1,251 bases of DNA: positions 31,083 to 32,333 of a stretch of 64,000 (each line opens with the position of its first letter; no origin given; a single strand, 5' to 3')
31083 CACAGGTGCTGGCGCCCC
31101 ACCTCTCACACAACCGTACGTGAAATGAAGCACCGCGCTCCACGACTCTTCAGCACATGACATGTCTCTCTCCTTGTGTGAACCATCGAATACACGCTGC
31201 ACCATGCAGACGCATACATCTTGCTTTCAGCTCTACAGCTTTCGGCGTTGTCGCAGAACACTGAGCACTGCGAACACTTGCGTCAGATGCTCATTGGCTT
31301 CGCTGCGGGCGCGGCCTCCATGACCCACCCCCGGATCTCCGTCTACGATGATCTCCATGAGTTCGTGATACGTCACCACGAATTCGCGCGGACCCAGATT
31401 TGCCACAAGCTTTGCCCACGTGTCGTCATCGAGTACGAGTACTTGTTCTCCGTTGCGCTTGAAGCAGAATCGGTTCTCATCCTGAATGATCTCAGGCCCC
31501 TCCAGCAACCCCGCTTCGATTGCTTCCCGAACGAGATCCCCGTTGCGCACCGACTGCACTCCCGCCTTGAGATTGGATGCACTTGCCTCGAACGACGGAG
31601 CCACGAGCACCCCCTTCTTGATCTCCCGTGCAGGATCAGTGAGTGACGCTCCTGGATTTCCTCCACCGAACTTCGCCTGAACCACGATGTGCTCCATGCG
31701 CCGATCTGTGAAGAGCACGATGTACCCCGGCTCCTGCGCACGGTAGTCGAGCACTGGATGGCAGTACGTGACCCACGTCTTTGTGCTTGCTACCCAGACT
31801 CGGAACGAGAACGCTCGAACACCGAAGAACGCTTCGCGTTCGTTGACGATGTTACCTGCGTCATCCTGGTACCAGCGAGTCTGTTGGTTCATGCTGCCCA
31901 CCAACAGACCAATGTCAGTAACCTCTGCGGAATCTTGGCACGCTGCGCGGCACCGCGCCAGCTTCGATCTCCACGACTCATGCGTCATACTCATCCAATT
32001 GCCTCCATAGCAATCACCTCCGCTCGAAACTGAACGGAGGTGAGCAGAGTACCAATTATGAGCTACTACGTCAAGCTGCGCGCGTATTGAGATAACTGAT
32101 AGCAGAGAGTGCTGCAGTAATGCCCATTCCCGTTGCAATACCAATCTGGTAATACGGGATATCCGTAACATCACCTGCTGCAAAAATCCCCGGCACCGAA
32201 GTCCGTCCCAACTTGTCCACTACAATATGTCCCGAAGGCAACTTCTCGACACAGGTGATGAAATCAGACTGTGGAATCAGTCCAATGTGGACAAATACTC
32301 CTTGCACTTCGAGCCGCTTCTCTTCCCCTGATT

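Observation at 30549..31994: GC-elevated two-gene insertion of unknown function inside the trxB/transketolase/fba operon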

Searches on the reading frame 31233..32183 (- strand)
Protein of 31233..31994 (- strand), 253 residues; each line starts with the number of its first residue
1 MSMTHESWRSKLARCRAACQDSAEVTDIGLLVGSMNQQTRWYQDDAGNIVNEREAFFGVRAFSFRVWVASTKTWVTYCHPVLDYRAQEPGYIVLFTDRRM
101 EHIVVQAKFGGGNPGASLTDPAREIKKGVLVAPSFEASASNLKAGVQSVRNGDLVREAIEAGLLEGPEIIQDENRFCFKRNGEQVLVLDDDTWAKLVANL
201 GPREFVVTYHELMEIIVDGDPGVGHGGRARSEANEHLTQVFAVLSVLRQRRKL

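Call 4: search_protein_families(library=pfam, proteins=[window:31233-31994:-, window:31233-32183:-], max_evalue=1)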
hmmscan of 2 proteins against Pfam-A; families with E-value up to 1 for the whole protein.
window:31233-31994:- (253 aa): 1 family
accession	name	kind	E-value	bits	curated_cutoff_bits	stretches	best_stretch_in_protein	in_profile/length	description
PF03559.20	Hexose_dehydrat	-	0.0032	17.3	25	1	34-114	23-99/203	NDP-hexose 2,3-dehydratase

window:31233-32183:- (316 aa): 1 family
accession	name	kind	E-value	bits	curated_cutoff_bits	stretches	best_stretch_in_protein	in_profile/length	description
PF03559.20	Hexose_dehydrat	-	0.0052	16.7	25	1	97-177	23-99/203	NDP-hexose 2,3-dehydratase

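Call 5: search_protein_families(library=ncbifam, proteins=[window:31233-31994:-], max_evalue=1)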
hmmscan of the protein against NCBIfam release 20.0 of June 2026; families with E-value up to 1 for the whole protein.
window:31233-31994:- (253 aa): 1 family
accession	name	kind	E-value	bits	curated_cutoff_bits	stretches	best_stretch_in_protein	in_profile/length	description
NF002141.0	PRK00977.1-5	equivalog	0.17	11.7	92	1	133-197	21-84/93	exodeoxyribonuclease VII small subunit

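Call 6: search_protein_families(library=padloc, proteins=[window:31233-31994:-], max_evalue=1)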
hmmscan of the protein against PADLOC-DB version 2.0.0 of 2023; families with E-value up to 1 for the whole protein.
window:31233-31994:- (253 aa): 0 families

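Call 7: search_protein_families(library=phrogs, proteins=[window:31233-31994:-], max_evalue=1)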
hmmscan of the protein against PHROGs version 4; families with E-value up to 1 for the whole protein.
window:31233-31994:- (253 aa): 1 family
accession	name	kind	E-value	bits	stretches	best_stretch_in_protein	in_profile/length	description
phrog_24261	-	unknown function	0.15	13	1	155-180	9-34/53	-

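Call 8: search_solved_structures(query=window:31233-31994:-, max_evalue=10)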
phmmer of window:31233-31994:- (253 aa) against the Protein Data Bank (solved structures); distinct sequences matched with E-value up to 10: 0.

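Call 10: find_homologous_proteins(query=window:31233-31994:-, max_evalue=0.001)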
Query window:31233-31994:- (253 aa): 6 proteins with E <= 0.001 among 598 candidates.
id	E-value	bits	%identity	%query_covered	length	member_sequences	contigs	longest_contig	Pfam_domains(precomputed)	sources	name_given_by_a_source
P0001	6.9e-153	525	92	100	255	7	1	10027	-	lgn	-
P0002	7.6e-141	486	86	100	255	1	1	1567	-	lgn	-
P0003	4.6e-105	369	67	98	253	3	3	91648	-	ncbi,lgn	-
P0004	3.5e-58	215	50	95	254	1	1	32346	-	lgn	-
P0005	2.2e-54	203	44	97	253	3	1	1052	-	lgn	-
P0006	1.7e-34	138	41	74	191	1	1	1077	-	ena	-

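Call 12: find_encoding_contigs(protein=P0003, flank=8000, max_places=4)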
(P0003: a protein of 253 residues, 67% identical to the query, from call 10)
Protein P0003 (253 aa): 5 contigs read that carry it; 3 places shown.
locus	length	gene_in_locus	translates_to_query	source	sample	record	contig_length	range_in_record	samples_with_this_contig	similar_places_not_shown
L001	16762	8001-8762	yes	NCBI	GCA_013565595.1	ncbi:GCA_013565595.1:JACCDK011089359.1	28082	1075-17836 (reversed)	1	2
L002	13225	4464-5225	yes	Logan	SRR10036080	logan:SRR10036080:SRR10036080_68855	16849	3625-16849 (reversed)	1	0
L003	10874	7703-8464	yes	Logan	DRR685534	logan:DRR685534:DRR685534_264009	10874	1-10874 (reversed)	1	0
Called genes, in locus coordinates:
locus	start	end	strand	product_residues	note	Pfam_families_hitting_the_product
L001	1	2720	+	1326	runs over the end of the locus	PF04997:RNA_pol_Rpb1_1, PF00623:RNA_pol_Rpb1_2, PF04983:RNA_pol_Rpb1_3, PF05000:RNA_pol_Rpb1_4 (weak), PF04998:RNA_pol_Rpb1_5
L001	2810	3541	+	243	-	PF20772:TACO1_YebC_N, PF01709:Transcrip_reg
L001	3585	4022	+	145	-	PF02075:RuvC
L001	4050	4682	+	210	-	-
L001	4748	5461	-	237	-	PF00106:adh_short, PF08659:KR (weak), PF13561:adh_short_C2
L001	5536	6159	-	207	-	PF13563:2_5_RNA_ligase2 (weak)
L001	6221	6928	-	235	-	PF00535:Glycos_transf_2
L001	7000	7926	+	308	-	PF00070:Pyr_redox (faint), PF07992:Pyr_redox_2, PF13738:Pyr_redox_3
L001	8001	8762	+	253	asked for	-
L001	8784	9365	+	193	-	-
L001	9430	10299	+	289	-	PF13292:DXP_synthase_N, PF00456:Transketolase_N, PF00676:E1_dh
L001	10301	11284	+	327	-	PF02779:Transket_pyr, PF22613:Transketolase_C_1 (weak), PF02780:Transketolase_C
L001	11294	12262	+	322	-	PF00294:PfkB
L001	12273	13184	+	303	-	PF01116:F_bP_aldolase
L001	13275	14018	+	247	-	PF01978:TrmB (weak)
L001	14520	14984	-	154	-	PF00588:SpoU_methylase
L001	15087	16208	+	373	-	PF07907:YibE_F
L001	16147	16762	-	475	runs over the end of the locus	PF13482:RNase_H_2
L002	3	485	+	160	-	?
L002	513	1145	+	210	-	-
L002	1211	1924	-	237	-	PF00106:adh_short, PF08659:KR (weak), PF13561:adh_short_C2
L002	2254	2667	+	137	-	-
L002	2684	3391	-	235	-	PF00535:Glycos_transf_2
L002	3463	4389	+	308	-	PF00070:Pyr_redox (faint), PF07992:Pyr_redox_2, PF13738:Pyr_redox_3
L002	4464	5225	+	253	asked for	-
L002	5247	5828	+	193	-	-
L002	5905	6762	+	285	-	PF13292:DXP_synthase_N, PF00456:Transketolase_N, PF00676:E1_dh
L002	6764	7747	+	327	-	PF02779:Transket_pyr, PF22613:Transketolase_C_1 (weak), PF02780:Transketolase_C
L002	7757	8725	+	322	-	PF00294:PfkB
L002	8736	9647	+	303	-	PF01116:F_bP_aldolase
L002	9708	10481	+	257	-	PF01978:TrmB (weak)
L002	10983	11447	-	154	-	PF00588:SpoU_methylase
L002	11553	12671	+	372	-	PF07907:YibE_F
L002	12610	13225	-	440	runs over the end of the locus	PF13482:RNase_H_2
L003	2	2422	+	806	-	?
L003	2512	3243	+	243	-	PF20772:TACO1_YebC_N, PF01709:Transcrip_reg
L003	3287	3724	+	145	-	PF02075:RuvC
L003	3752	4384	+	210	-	-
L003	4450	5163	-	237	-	PF00106:adh_short, PF08659:KR (weak), PF13561:adh_short_C2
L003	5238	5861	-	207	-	PF13563:2_5_RNA_ligase2 (weak)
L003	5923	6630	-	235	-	PF00535:Glycos_transf_2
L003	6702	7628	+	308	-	PF00070:Pyr_redox (faint), PF07992:Pyr_redox_2, PF13738:Pyr_redox_3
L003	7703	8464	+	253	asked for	-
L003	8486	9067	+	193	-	-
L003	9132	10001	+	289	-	PF13292:DXP_synthase_N, PF00456:Transketolase_N, PF00676:E1_dh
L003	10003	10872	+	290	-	?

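Call 13: find_encoding_contigs(protein=P0004, flank=8000, max_places=4)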
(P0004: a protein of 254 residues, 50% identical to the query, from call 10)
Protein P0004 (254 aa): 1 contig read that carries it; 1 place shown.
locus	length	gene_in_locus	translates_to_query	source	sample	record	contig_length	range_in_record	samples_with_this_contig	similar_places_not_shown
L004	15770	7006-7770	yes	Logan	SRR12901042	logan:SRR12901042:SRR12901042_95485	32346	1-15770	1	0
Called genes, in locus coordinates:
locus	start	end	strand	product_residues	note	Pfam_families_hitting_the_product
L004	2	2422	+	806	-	?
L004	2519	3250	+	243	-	PF20772:TACO1_YebC_N, PF01709:Transcrip_reg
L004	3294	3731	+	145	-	PF02075:RuvC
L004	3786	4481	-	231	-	PF00106:adh_short, PF01370:Epimerase (weak), PF08659:KR (weak), PF13561:adh_short_C2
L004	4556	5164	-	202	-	PF13563:2_5_RNA_ligase2 (weak)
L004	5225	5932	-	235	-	PF00535:Glycos_transf_2, PF13641:Glyco_tranf_2_3 (weak)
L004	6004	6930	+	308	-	PF00070:Pyr_redox (faint), PF07992:Pyr_redox_2, PF13738:Pyr_redox_3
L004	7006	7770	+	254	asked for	-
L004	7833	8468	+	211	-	-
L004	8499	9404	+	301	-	PF13292:DXP_synthase_N, PF00456:Transketolase_N, PF00676:E1_dh (weak)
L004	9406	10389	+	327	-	PF02779:Transket_pyr, PF22613:Transketolase_C_1, PF02780:Transketolase_C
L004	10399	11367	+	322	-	PF00294:PfkB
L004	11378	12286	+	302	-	PF01116:F_bP_aldolase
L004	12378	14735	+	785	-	-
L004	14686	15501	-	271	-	PF01978:TrmB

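Call 27: search_protein_representatives(alignment_id=A2)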
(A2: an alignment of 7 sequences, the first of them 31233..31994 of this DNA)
Query: 7 sequences, 254 profile positions. Proteins with E-value up to 0.001 (for the whole library): 20; up to 1e-10: 4; up to 1e-30: 4. The best 20 are listed.
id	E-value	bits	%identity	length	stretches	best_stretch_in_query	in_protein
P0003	2.0e-127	440.2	-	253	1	4-253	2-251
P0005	4.1e-121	419.5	-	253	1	3-251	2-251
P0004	3.2e-113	393.7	-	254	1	1-254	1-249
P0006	7.4e-86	304.0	-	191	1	1-190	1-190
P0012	3.7e-08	49.4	-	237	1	11-243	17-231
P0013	8.5e-08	48.2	-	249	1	35-191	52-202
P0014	2.4e-07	46.7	-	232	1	26-206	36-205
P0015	3.4e-06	43.0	-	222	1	5-222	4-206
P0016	9.0e-06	41.6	-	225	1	8-191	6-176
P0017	1.5e-05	40.9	-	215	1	47-218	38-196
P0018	4.2e-05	39.4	-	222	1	30-239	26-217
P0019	4.7e-05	39.2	-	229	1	1-219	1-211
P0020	7.0e-05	38.7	-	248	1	6-237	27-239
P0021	7.7e-05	38.5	-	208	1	6-245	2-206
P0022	1.1e-04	38.0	-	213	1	53-190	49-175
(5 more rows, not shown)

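Call 28: search_protein_families(library=pfam, proteins=[P0012, P0013, P0014, P0015, P0016, P0017, P0018, P0019, P0020, P0021], max_evalue=0.1)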
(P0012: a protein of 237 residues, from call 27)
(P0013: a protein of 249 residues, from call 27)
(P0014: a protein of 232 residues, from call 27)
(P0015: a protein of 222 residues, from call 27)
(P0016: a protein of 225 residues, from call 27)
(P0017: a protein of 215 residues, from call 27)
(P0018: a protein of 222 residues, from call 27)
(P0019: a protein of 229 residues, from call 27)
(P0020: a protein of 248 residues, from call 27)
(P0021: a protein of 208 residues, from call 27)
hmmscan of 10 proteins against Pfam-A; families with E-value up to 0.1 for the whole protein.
P0012 (237 aa): 1 family
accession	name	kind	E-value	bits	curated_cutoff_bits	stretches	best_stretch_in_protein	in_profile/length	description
PF03559.20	Hexose_dehydrat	-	7.6e-16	58.6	25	1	51-216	28-187/203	NDP-hexose 2,3-dehydratase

P0013 (249 aa): 1 family
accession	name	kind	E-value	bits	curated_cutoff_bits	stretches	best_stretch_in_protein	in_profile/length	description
PF03559.20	Hexose_dehydrat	-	1e-13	51.6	25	1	51-229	23-191/203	NDP-hexose 2,3-dehydratase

P0014 (232 aa): 1 family
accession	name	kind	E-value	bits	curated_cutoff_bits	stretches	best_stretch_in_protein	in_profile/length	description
PF03559.20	Hexose_dehydrat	-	4e-19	69.3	25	1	50-231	28-203/203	NDP-hexose 2,3-dehydratase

P0015 (222 aa): 1 family
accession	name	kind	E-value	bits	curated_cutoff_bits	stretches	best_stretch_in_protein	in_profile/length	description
PF03559.20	Hexose_dehydrat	-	2.8e-26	92.6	25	1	8-202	5-189/203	NDP-hexose 2,3-dehydratase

P0016 (225 aa): 1 family
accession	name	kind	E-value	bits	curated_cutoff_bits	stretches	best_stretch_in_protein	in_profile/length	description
PF03559.20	Hexose_dehydrat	-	9.1e-30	104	25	1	7-193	5-182/203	NDP-hexose 2,3-dehydratase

P0017 (215 aa): 1 family
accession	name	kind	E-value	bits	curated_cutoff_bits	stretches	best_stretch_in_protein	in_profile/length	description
PF03559.20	Hexose_dehydrat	-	4.1e-33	114.9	25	1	5-193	2-186/203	NDP-hexose 2,3-dehydratase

P0018 (222 aa): 1 family
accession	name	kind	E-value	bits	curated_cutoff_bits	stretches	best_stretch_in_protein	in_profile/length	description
PF03559.20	Hexose_dehydrat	-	1.3e-16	61.1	25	1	10-217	4-199/203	NDP-hexose 2,3-dehydratase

P0019 (229 aa): 1 family
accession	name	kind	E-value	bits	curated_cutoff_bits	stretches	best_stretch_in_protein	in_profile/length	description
PF03559.20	Hexose_dehydrat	-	1.5e-26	93.5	25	1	8-211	4-190/203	NDP-hexose 2,3-dehydratase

P0020 (248 aa): 1 family
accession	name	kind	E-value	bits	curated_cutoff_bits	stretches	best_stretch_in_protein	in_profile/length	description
PF03559.20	Hexose_dehydrat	-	1.2e-27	97.1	25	1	28-226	3-189/203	NDP-hexose 2,3-dehydratase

P0021 (208 aa): 1 family
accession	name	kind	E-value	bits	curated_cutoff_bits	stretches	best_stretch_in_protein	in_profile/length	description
PF03559.20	Hexose_dehydrat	-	2.2e-38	132.2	25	1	5-188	5-186/203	NDP-hexose 2,3-dehydratase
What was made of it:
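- On NDP-hexose 2,3-dehydratase family (PF03559 / EvaA-like): The 10 best-scoring distant hits of the exhaustive profile search were scanned and all are PF03559 proteins (calls 27, 28).
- The 10 best-scoring distant hits (P0012-P0021) were scanned and all match PF03559 at 1e-13 to 2e-38 (call 28).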

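Call 46: search_solved_structures(query=A4, max_evalue=1, show_alignments=3)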
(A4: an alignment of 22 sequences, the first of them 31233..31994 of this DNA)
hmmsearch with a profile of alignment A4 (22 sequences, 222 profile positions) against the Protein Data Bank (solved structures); distinct sequences matched with E-value up to 1: 2.
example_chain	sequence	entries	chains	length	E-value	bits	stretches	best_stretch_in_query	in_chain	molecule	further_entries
4j7g_A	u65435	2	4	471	5.7e-52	179.7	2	5-204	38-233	EvaA 2,3-dehydratase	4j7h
9vyb_A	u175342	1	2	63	0.74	12.6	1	163-211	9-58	Addiction module antidote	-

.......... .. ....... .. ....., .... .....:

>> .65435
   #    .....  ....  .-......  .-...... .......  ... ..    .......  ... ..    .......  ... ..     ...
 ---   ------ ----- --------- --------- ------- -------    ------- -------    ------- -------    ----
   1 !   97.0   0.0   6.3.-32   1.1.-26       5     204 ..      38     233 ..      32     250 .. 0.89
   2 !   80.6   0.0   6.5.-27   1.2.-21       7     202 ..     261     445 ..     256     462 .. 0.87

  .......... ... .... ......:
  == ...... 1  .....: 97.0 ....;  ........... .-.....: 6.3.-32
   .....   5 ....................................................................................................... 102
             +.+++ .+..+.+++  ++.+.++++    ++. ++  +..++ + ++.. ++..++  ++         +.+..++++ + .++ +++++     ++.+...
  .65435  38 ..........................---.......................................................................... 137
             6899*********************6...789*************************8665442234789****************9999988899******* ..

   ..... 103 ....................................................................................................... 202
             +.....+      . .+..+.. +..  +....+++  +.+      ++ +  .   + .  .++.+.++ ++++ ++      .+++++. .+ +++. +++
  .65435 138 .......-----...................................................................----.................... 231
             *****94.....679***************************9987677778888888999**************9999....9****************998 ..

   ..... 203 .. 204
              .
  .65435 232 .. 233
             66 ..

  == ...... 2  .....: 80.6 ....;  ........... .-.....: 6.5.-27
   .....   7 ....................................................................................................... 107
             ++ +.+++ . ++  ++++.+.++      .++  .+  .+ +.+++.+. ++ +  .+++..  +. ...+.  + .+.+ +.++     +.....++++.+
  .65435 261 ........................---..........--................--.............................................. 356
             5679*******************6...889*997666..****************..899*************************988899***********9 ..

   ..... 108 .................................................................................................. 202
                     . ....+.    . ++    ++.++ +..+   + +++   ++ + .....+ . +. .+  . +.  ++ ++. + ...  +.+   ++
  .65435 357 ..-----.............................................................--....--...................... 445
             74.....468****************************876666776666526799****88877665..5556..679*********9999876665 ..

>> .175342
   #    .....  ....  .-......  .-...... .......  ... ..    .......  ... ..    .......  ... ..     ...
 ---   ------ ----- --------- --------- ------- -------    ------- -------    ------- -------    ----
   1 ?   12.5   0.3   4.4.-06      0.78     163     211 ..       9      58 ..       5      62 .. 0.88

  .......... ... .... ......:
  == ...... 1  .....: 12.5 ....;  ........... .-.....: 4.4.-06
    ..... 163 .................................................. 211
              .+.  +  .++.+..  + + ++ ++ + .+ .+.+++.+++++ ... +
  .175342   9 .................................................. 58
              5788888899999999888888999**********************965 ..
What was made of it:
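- On NDP-hexose 2,3-dehydratase family (PF03559 / EvaA-like): An acidic residue (D172 or E173) is present, but the exact register is uncertain (call 46).
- A profile of the clade plus these distant homologues hits both EvaA domains at E = 5.7e-52 (call 46).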

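Call 47: predict_structure(alignment_id=A4)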
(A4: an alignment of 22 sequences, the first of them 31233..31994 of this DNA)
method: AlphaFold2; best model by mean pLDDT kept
length: 253 residues; sequences in the alignment: 22
mean_pLDDT: 91.4   pTM: 0.87
mean pLDDT of the five models: 91.4, 89.5, 87.9, 87.2, 86.5
residues with pLDDT >= 90: 191; 70-90: 54; 50-70: 5; < 50: 3
segments of 3 or more residues with pLDDT < 50: 1-3
pLDDT, mean of each block of 10 residues (from residue 1): 73 96 91 82 91 86 94 95 91 98 98 93 93 93 75 94 97 90 98 97 97 91 78 96 98 90
secondary structure, 60 per line:
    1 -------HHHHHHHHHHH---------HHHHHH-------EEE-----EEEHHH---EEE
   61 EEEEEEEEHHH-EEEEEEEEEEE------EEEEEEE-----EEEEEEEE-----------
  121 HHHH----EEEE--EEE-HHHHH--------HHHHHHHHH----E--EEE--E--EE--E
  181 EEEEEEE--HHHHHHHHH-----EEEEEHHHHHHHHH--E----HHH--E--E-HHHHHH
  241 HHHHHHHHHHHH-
elements in order: H8-18 H28-33 E41-43 E49-51 E58-68 E73-83 E90-96 E102-109 H121-124 E129-132 E135-137 H139-143 H152-160 E168-170 E180-187 H190-198 E204-208 H209-217 H235-252
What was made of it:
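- On NDP-hexose 2,3-dehydratase family (PF03559 / EvaA-like): The AF2 model has pLDDT 91.4 and pTM 0.87 (call 47).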

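Call 48: find_encoding_contigs(protein=P0001, flank=10000, max_places=3)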
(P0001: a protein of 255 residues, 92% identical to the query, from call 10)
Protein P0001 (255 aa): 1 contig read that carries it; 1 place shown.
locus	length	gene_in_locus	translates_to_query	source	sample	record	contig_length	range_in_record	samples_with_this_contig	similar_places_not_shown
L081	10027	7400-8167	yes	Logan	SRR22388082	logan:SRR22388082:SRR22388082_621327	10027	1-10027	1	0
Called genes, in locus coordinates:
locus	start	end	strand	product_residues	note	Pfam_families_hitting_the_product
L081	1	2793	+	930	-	?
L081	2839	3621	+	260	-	PF20772:TACO1_YebC_N, PF01709:Transcrip_reg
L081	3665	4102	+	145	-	PF02075:RuvC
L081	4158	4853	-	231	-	PF00106:adh_short, PF08659:KR (weak), PF13561:adh_short_C2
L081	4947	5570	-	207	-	-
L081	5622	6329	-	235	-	PF00535:Glycos_transf_2, PF13641:Glyco_tranf_2_3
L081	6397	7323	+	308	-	PF00070:Pyr_redox (faint), PF07992:Pyr_redox_2, PF13738:Pyr_redox_3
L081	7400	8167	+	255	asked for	-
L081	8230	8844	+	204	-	-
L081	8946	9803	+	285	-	PF13292:DXP_synthase_N, PF00456:Transketolase_N, PF00676:E1_dh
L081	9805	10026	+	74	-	?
